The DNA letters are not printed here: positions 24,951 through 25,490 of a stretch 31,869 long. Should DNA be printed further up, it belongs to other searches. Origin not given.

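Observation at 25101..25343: Divergent Acb2/Tad1-like immune-signal sponge candidate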

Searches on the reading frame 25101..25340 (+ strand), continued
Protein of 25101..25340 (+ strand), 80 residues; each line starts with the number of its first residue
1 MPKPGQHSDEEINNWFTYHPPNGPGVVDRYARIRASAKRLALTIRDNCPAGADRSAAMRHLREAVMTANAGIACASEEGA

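Call 74: search_protein_representatives(alignment_id=A1)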
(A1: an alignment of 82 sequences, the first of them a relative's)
Query: 82 sequences, 79 profile positions. Proteins with E-value up to 0.001 (for the whole library): 8239; up to 1e-10: 3708; up to 1e-30: 2. The best 150 are listed.
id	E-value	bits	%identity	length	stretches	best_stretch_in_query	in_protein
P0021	1.4e-31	124.2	-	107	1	7-74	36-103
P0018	4.9e-31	122.5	-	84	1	5-75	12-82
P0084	3.7e-30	119.7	-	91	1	5-76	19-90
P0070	6.7e-30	118.9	-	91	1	5-76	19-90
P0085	8.6e-30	118.5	-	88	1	5-75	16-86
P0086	1.2e-29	118.1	-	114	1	4-77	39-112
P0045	2.7e-29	116.9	-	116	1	6-76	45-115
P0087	2.7e-29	116.9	-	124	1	7-76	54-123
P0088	3.2e-29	116.7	-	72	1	9-76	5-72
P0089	4.6e-29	116.2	-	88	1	6-75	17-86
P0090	4.7e-29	116.2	-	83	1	7-77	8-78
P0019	4.8e-29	116.2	-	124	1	4-76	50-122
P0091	6.8e-29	115.7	-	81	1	4-77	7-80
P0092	7.0e-29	115.6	-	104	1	5-76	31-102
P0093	1.3e-28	114.8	-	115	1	8-76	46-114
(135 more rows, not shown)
